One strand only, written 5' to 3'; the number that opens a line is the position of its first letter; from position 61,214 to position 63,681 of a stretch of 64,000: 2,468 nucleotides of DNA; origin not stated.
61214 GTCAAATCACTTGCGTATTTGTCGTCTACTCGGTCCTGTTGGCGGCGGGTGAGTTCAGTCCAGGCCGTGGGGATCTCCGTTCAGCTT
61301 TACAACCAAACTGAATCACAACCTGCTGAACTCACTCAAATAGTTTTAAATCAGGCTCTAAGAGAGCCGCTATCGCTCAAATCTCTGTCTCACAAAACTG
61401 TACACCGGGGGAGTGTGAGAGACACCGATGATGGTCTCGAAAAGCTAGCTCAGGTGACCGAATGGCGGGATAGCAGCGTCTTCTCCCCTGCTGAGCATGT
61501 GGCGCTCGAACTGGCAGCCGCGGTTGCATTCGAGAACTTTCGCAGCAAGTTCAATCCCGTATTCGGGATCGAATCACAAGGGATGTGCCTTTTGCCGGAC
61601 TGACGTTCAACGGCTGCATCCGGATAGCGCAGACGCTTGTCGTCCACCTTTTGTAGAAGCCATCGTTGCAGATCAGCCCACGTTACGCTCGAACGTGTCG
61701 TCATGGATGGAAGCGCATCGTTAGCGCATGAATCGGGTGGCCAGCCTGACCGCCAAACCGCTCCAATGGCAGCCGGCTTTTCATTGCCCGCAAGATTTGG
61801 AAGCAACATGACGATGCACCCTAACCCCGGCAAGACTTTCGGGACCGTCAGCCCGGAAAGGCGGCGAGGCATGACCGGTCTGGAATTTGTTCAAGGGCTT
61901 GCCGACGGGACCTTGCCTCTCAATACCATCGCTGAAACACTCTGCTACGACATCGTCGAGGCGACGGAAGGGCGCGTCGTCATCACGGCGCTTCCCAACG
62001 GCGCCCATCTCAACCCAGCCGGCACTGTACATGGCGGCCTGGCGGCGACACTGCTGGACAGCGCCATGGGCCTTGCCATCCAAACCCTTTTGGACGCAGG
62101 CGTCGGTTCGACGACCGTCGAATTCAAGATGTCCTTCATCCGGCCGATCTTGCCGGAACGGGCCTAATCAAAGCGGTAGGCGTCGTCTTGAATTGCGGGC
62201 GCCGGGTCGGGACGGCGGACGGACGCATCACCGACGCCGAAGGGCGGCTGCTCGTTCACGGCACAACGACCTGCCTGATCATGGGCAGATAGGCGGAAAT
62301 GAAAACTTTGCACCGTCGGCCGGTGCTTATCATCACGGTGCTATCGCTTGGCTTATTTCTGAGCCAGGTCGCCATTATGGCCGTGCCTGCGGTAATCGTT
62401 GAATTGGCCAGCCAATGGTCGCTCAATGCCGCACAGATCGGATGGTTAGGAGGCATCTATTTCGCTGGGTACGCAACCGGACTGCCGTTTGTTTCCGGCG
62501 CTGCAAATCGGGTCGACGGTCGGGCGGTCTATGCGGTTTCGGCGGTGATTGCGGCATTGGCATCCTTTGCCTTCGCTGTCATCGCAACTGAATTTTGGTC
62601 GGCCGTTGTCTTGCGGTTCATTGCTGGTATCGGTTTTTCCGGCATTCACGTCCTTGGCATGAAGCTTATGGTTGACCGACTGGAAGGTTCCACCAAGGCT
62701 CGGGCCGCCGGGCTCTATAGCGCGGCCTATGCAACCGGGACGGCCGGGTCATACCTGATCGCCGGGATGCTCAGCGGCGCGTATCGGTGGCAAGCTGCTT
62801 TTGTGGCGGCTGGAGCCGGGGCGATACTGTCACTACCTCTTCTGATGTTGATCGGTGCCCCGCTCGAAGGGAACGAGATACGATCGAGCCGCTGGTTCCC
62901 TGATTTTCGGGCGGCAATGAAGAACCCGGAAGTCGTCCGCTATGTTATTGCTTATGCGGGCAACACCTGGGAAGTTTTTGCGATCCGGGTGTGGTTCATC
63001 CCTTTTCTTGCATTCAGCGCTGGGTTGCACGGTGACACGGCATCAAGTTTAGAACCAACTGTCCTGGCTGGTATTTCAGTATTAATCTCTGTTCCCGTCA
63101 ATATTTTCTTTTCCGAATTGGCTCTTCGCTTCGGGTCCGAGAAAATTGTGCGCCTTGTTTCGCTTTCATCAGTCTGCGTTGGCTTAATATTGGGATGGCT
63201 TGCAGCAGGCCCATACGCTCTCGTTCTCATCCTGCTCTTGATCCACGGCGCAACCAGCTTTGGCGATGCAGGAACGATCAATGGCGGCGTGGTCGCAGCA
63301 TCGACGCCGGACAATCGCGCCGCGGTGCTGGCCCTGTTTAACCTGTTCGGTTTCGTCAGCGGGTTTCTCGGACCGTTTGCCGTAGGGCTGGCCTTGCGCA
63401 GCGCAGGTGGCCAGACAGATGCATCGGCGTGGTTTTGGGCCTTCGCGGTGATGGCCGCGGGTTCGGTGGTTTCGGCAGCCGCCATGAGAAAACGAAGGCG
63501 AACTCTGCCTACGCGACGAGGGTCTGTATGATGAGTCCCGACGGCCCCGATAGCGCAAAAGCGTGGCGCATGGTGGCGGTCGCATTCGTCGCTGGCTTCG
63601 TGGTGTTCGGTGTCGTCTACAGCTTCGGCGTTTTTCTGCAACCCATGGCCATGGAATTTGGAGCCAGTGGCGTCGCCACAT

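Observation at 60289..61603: Decayed IS5-family element with intact inverted repeats but a quadruply disrupted transposase, flanked by gene fragments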

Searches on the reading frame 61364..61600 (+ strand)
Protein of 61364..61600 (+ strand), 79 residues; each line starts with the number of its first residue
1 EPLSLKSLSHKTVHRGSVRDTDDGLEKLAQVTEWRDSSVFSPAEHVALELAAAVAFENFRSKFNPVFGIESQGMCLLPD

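Call 18: search_protein_families(library=pfam, proteins=[window:61364-61600:+], max_evalue=0.1)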
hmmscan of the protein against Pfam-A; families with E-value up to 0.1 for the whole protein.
window:61364-61600:+ (79 aa): 0 families

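Call 36: find_homologous_proteins(query=window:61382-61600:+, max_evalue=1)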
Query seq(73 aa) (73 aa): 412 proteins with E <= 1 among 412 candidates; the best 120 are listed.
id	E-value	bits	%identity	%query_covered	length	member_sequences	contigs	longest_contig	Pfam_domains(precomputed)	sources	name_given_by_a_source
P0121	4.7e-33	130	100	85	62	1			-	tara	tara:strand:+ start:271 stop:459 length:189 start_codon:yes stop_codon:yes gene_type:complete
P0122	2.8e-27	111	61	85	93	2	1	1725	-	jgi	-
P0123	6.9e-24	101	57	84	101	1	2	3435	-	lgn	-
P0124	1.3e-23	100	56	85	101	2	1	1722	-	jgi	-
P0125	2.3e-23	99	55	85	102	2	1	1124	-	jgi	jgi:alkylhydroperoxidase family enzyme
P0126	1.4e-22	97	55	84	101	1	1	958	-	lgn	-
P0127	9.9e-17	78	47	84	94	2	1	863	-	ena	-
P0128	5.7e-14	69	43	81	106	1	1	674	-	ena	-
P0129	1.7e-12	65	42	79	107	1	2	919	-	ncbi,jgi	-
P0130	2.0e-11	61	40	74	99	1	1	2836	-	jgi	-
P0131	3.0e-11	61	42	68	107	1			-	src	-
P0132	3.1e-11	61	45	73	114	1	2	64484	-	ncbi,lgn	ncbi:MAG: carboxymuconolactone decarboxylase family protein [Candidatus Binatia bacterium]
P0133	3.5e-11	61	49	97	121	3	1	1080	-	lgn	-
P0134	3.9e-11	60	39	79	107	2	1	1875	-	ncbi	-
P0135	4.3e-11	60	43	63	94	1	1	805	-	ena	-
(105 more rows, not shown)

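Call 38: find_encoding_contigs(protein=P0122, flank=3000, max_places=5)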
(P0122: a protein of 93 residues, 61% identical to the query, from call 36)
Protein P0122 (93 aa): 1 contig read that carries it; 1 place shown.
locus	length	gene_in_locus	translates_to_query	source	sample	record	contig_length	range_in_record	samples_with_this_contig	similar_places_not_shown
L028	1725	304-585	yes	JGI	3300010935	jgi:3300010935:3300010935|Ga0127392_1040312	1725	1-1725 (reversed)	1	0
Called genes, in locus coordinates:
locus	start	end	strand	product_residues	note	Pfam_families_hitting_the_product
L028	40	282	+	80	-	-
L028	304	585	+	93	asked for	-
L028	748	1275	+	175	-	PF03061:4HBT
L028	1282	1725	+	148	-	?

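Call 39: find_encoding_contigs(protein=P0123, flank=3500, max_places=5)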
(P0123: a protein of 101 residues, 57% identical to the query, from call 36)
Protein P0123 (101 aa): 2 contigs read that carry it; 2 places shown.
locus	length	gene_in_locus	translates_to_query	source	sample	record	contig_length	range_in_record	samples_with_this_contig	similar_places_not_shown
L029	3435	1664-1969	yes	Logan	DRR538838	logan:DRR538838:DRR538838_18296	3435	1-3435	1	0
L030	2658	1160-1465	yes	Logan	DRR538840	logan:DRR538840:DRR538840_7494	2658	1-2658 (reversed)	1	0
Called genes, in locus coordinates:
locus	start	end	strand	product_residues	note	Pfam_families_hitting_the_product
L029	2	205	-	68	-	?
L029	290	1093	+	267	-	PF00106:adh_short, PF01370:Epimerase, PF13561:adh_short_C2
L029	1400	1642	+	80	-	-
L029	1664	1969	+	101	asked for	-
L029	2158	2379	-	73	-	-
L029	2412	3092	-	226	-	PF01022:HTH_5 (weak), PF12802:MarR_2, PF12840:HTH_20, PF01978:TrmB (faint), PF13412:HTH_24, PF13545:HTH_Crp_2 (faint)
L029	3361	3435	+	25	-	?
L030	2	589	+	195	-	?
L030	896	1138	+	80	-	-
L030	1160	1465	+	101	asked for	-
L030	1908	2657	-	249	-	?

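Call 40: find_encoding_contigs(protein=P0124, flank=3000, max_places=5)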
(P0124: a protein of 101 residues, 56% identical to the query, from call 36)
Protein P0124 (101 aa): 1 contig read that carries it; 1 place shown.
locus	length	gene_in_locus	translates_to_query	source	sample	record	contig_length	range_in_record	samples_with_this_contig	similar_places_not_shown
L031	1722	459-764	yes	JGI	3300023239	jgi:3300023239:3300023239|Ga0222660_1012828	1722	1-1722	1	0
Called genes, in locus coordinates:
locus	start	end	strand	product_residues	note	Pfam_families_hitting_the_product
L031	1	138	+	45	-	?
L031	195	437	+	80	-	-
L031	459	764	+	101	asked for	-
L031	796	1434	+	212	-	PF02525:Flavodoxin_2, PF03358:FMN_red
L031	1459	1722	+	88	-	?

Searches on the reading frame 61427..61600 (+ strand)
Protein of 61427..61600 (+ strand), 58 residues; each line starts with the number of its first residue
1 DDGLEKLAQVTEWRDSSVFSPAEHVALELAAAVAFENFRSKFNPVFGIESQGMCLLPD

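Call 26: search_dna_similar(query=window:61427-61600:+, collection=plasmids, mode=protein, max_evalue=10, max_rows=15)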
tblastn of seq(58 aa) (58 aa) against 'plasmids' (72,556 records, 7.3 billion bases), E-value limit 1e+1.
No match.

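Call 27: search_solved_structures(query=window:61427-61600:+, max_evalue=10, show_alignments=3)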
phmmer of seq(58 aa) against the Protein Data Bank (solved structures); distinct sequences matched with E-value up to 10: 3.
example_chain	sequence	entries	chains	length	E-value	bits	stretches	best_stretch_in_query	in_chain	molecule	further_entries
7dma_B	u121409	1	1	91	0.053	17.3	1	18-51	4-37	Flagellar motor switch protein FliM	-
7dm9_A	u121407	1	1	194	0.16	15.8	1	18-51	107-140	Flagellar motor switch protein FliM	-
8i80_B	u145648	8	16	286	1.5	12.7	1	1-27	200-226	Viomycin kinase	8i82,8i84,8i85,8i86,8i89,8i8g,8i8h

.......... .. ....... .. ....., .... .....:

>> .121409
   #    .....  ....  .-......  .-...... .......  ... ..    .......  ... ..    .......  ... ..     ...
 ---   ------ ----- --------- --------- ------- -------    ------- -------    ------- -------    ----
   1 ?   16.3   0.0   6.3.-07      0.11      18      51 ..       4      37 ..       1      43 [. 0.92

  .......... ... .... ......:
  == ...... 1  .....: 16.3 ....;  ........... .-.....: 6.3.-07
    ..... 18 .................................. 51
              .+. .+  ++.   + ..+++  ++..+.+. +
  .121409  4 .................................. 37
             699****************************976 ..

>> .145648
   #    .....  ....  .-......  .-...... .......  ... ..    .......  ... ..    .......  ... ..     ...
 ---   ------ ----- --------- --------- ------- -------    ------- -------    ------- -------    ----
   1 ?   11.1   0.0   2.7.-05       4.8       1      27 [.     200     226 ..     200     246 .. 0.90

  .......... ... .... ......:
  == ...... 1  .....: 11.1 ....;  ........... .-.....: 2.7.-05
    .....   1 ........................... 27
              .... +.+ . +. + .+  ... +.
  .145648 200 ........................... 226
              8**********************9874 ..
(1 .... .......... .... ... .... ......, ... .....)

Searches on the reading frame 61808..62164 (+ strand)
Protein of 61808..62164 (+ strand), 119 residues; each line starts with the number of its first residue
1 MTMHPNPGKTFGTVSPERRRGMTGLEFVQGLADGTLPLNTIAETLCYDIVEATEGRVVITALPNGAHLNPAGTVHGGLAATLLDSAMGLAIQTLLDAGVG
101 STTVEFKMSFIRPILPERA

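Call 18: search_protein_families(library=pfam, proteins=[window:61808-62164:+], max_evalue=0.1)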
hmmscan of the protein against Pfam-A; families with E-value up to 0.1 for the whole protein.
window:61808-62164:+ (119 aa): 2 families
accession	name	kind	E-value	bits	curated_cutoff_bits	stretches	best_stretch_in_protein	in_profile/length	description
PF03061.28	4HBT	-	4.8e-09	36.8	20.6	1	72-115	2-45/79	Thioesterase superfamily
PF14539.12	DUF4442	-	0.0025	18.4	25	1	47-98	21-72/132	Domain of unknown function (DUF4442)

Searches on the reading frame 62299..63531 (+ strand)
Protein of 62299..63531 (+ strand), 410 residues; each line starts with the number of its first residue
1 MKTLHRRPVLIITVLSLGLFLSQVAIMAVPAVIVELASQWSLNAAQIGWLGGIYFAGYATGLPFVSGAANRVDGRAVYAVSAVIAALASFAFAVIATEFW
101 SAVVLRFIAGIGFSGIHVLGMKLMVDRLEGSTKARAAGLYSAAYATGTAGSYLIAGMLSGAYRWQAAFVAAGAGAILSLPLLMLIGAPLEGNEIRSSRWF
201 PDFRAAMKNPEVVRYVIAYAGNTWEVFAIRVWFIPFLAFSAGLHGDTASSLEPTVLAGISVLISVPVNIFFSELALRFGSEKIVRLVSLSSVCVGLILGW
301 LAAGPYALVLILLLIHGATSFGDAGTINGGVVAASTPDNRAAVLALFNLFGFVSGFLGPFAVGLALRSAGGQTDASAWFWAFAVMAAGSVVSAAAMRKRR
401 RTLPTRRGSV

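Call 18: search_protein_families(library=pfam, proteins=[window:62299-63528:+], max_evalue=0.1)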
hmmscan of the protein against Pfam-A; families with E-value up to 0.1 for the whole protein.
window:62299-63528:+ (410 aa): 2 families
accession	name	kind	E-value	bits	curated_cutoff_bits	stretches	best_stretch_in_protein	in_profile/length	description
PF07690.21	MFS_1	-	1.6e-36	126.4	33.4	2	15-359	1-347/347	Major Facilitator Superfamily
PF12832.13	MFS_1_like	-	0.0051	16.3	25.2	1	76-168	278-371/373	MFS_1 like family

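Call 20: find_encoding_contigs(protein=window:62299-63531:+, flank=6000, max_places=10)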
Protein window:62299-63531:+ (410 aa): 7 contigs read that carry it; 2 places shown.
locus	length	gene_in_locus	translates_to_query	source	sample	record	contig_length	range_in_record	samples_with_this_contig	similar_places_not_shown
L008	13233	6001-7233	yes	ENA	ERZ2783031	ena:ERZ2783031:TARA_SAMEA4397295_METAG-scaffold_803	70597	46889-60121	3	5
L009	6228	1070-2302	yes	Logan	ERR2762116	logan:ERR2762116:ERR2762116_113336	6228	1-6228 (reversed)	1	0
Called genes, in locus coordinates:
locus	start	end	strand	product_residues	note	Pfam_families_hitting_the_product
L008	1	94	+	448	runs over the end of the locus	PF00375:SDF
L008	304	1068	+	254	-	PF00027:cNMP_binding, PF13545:HTH_Crp_2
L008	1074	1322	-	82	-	-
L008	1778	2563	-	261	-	PF00378:ECH_1, PF16113:ECH_2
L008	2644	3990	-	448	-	PF01554:MatE, PF03023:MurJ, PF01554:MatE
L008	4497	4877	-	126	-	PF13340:DUF4096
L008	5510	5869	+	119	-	PF03061:4HBT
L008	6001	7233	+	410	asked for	PF07690:MFS_1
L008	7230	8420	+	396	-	PF07690:MFS_1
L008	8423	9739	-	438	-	PF00296:Bac_luciferase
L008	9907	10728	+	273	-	PF04909:Amidohydro_2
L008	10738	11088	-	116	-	-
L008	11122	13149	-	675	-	PF01321:Creatinase_N, PF16189:Creatinase_N_2, PF00557:Peptidase_M24, PF16188:Peptidase_M24_C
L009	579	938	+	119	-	PF03061:4HBT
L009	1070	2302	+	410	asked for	PF07690:MFS_1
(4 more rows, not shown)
